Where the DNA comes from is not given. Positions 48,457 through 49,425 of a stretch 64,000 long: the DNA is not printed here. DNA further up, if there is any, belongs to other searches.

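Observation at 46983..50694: PfaD-like enoyl reductase followed by two methyltransferase-like genes that each carry one half of the amino-MTase signature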

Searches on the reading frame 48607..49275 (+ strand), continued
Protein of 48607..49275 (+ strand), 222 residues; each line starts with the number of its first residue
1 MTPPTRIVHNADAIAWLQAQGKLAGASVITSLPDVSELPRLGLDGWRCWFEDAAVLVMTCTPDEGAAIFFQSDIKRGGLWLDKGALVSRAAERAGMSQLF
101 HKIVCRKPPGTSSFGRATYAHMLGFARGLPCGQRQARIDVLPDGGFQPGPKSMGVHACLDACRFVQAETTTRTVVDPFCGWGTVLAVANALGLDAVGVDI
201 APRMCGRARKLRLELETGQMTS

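Call 59: search_protein_families(library=pfam, proteins=[P0256, P0271, P0279, P0282, P0318, P0376, P0252, P0278, P0312, P0343], max_evalue=0.001)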
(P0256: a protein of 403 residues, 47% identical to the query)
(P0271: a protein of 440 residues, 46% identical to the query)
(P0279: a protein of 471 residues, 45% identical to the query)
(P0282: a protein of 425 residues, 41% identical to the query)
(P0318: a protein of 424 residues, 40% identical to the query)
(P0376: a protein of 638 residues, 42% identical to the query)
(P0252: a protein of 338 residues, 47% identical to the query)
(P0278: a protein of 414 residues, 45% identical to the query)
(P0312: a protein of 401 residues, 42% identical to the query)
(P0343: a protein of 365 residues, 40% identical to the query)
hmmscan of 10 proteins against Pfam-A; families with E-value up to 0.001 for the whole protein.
P0256 (403 aa): 6 families
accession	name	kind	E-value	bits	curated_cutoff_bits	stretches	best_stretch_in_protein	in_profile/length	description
PF13302.13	Acetyltransf_3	-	1.3e-24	87.9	25.4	1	8-147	2-137/138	Acetyltransferase (GNAT) domain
PF00583.31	Acetyltransf_1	-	2.3e-12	47.7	20.7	1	60-147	31-116/116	Acetyltransferase (GNAT) family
PF13420.13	Acetyltransf_4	-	2.4e-06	28.1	24.3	1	34-162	26-149/155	Acetyltransferase (GNAT) domain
PF13523.12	Acetyltransf_8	-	0.00012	22.1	27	0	99-151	89-141/145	Acetyltransferase (GNAT) domain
PF13508.13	Acetyltransf_7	-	0.00016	22.5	27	1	65-131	6-67/84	Acetyltransferase (GNAT) domain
PF01555.25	N6_N4_Mtase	-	0.0003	21.2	26.7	0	366-397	187-218/221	DNA methylase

P0271 (440 aa): 1 family
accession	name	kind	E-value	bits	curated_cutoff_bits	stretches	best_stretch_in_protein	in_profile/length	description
PF01555.25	N6_N4_Mtase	-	2.5e-05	24.8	26.7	1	330-365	184-219/221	DNA methylase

P0279 (471 aa): 1 family
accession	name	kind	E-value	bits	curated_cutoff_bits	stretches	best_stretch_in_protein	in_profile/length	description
PF01555.25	N6_N4_Mtase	-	5.2e-07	30.3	26.7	1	414-449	184-219/221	DNA methylase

P0282 (425 aa): 0 families

P0318 (424 aa): 1 family
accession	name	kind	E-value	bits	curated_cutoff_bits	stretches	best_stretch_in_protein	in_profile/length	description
PF01555.25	N6_N4_Mtase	-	5.3e-06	27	26.7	1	310-353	173-216/221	DNA methylase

P0376 (638 aa): 2 families
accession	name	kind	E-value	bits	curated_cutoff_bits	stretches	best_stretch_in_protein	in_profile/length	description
PF03942.20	DTW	-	5.5e-26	92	33.7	1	415-610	3-191/195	DTW domain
PF01555.25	N6_N4_Mtase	-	6.1e-06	26.8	26.7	1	240-276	184-220/221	DNA methylase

P0252 (338 aa): 2 families
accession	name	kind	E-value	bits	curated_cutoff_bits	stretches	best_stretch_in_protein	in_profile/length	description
PF03745.19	DUF309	-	1.3e-17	63.6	27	1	235-292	4-59/59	Domain of unknown function (DUF309)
PF01555.25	N6_N4_Mtase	-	2.2e-08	34.8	26.7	1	175-211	183-219/221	DNA methylase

P0278 (414 aa): 1 family
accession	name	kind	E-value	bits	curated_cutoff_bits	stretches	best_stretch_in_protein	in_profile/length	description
PF01555.25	N6_N4_Mtase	-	2.7e-05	24.7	26.7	1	245-292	172-219/221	DNA methylase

P0312 (401 aa): 1 family
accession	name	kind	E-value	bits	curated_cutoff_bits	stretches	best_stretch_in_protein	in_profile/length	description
PF01555.25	N6_N4_Mtase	-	2.8e-07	31.1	26.7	1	140-307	93-219/221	DNA methylase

P0343 (365 aa): 1 family
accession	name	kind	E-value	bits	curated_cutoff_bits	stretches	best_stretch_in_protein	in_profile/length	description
PF01555.25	N6_N4_Mtase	-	7.5e-09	36.3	26.7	1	318-355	182-219/221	DNA methylase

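Call 60: search_dna_similar(query=window:48607-49272:+, collection=plasmids, mode=protein, max_evalue=0.001, max_rows=15)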
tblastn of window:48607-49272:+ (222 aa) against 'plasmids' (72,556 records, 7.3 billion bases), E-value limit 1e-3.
No match.
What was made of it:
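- There are no plasmid homologues (call 60).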

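Call 61: list_cluster_members(proteins=[P0376, P0256, P0252, P0279, P0271, P0282])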
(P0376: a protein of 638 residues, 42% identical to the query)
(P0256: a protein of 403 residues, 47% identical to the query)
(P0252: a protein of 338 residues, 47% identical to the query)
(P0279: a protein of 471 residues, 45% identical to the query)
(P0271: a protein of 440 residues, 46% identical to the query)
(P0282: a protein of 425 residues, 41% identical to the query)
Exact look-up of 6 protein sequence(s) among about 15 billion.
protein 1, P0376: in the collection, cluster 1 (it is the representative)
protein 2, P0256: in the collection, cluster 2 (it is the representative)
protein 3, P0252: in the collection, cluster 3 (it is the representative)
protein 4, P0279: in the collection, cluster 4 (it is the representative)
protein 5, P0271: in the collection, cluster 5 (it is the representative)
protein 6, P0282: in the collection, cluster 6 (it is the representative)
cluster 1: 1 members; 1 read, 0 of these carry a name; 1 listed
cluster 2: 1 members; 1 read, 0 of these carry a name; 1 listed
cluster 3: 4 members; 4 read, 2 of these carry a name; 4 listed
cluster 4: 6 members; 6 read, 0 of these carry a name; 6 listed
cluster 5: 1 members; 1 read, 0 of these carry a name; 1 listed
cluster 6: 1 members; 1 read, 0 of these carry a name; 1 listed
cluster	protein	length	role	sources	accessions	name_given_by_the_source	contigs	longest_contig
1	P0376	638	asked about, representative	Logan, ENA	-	-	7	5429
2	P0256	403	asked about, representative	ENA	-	-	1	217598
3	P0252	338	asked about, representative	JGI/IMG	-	hypothetical protein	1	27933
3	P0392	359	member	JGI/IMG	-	hypothetical protein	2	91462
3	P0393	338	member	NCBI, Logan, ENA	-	-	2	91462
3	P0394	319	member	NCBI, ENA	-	-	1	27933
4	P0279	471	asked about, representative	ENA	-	-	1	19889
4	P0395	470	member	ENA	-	-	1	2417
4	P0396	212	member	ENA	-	-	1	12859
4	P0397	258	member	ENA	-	-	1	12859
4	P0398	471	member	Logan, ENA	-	-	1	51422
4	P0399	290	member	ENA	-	-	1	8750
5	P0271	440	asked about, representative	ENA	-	-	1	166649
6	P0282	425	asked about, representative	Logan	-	-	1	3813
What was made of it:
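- P0376 is a fusion of an ORF2-like domain and a DTW domain, seen on 7 contigs (calls 59 and 61).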

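Call 64: search_protein_families(library=pfam, proteins=[L079:4483-5673:+, L088:6663-7850:+, L060:961-2151:+, P0376], max_evalue=0.01)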
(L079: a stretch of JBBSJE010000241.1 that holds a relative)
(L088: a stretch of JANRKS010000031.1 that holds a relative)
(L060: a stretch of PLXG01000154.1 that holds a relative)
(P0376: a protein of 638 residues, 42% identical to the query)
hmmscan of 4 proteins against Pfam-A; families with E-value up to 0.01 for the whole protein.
L079:4483-5673:+ (397 aa): 1 family
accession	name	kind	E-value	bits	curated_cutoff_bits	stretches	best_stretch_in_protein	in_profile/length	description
PF03942.20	DTW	-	6.8e-48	163.4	33.7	1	14-194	2-194/195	DTW domain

L088:6663-7850:+ (396 aa): 1 family
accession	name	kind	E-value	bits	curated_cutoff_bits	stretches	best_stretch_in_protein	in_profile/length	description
PF03942.20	DTW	-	6.5e-48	163.5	33.7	1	23-204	1-194/195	DTW domain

L060:961-2151:+ (397 aa): 1 family
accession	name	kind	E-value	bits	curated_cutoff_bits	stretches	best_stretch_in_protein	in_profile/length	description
PF03942.20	DTW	-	1.2e-46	159.4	33.7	1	13-198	1-194/195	DTW domain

P0376 (638 aa): 2 families
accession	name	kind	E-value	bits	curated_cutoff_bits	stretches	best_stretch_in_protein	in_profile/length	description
PF03942.20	DTW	-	5.5e-26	92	33.7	1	415-610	3-191/195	DTW domain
PF01555.25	N6_N4_Mtase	-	6.1e-06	26.8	26.7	1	240-276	184-220/221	DNA methylase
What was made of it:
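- Closest known: TapT/TuaA. Same: The gene downstream of ORF2 homologues in 25 genomes is a clear DTW-domain protein (call 64).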

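Call 83: search_dna_similar(query=window:48607-49272:+, collection=phages, mode=protein, max_evalue=0.001, max_rows=10)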
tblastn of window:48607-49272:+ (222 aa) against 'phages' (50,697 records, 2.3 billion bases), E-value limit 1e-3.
Records with a match: 2; places in all: 2; records where one place covers at least 80% of the query: 2.
Best place of each record, by identity: <60% 2.
By first word of the organism name: Haloarcula 2.
By host as written in the record: Haloarcula californiae 2.
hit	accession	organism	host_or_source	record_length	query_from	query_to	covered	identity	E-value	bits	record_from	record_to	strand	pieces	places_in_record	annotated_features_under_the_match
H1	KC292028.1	Haloarcula californiae tailed virus 2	Haloarcula californiae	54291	8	213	93%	34.1%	1e-15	81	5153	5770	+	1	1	12: AdoMet-MTase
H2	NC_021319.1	Haloarcula californiae tailed virus 2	Haloarcula californiae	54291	8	213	93%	34.1%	1e-15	81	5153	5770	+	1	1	12: AdoMet-MTase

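Call 84: get_annotated_region(hit=H1, flank=3000)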
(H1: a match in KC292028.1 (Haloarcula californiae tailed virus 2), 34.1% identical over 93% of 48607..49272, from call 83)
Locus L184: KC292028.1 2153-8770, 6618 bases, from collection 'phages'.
description: Halovirus HCTV-2, complete genome.
organism: Haloarcula californiae tailed virus 2 (NCBI taxid 1273747)
taxonomy: Viruses; Duplodnaviria; Heunggongvirae; Uroviricota; Caudoviricetes; Saparoviridae; Samsavirus; Samsavirus HCTV2
host: Haloarcula californiae; source: -; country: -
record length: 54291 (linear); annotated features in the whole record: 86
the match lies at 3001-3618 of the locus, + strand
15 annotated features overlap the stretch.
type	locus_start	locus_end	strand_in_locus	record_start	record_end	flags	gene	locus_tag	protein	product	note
CDS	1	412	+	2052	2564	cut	6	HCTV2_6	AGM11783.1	hypothetical protein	-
CDS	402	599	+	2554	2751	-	7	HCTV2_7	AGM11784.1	hypothetical protein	-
CDS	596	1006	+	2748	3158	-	8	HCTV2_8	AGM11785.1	hypothetical protein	-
CDS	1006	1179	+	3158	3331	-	9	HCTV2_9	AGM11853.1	hypothetical protein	-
CDS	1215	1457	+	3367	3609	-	10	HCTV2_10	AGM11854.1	hypothetical protein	-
CDS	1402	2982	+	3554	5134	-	11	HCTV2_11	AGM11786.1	hypothetical protein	ParB-like nuclease and AdoMet-MTase domains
CDS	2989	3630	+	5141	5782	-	12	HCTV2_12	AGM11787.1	AdoMet-MTase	-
CDS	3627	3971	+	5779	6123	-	13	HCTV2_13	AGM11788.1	hypothetical protein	-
CDS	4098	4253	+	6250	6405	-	14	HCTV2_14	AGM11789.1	hypothetical protein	-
CDS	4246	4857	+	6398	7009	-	15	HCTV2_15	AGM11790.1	hypothetical protein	-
CDS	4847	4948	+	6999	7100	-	16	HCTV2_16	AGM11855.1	hypothetical protein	-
CDS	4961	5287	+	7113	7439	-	17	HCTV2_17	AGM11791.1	hypothetical protein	-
CDS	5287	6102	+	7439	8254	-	18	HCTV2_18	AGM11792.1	AdoMet-MTase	-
CDS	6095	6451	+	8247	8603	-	19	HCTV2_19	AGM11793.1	hypothetical protein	-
CDS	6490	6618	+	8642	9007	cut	20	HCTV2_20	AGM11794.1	hypothetical protein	-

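Call 89: find_related_loci(query=A4, collection=viral_contigs, flank=4000)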
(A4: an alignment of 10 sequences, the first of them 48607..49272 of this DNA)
Query A4 (222 aa) in viral_contigs; peptide patterns used: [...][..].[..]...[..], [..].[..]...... (x = any residue, [..] = any of these).
254 stretches matched a pattern; 40 encode a relative of the query (tblastn E <= 1e-3); 40 distinct loci.
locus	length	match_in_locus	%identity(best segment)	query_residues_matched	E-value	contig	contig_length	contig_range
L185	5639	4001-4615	34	2-212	5e-38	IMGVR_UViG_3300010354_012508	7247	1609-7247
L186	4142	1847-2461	34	2-212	5e-38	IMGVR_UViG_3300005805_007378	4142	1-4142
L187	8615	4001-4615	35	4-216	2e-34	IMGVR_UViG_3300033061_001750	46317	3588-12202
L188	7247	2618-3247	38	3-219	9e-34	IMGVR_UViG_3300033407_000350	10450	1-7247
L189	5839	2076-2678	39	5-213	3e-31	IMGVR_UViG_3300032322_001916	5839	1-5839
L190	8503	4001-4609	36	6-215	3e-29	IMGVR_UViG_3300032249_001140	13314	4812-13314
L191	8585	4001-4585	38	11-214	1e-28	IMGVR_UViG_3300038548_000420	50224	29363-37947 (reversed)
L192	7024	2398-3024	32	1-216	4e-25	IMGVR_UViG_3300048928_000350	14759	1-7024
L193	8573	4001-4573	35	4-209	2e-22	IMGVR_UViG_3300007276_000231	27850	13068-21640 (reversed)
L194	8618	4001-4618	34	8-213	2e-19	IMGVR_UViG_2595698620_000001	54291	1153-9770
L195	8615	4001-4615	35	10-214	4e-18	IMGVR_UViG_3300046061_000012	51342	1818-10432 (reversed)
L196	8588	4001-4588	36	11-212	2e-36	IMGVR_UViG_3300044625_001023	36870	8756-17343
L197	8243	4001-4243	44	121-199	5e-8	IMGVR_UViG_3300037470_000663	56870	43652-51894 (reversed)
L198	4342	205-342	47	168-214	1e-7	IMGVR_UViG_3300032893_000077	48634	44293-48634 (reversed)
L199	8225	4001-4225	35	137-215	5e-7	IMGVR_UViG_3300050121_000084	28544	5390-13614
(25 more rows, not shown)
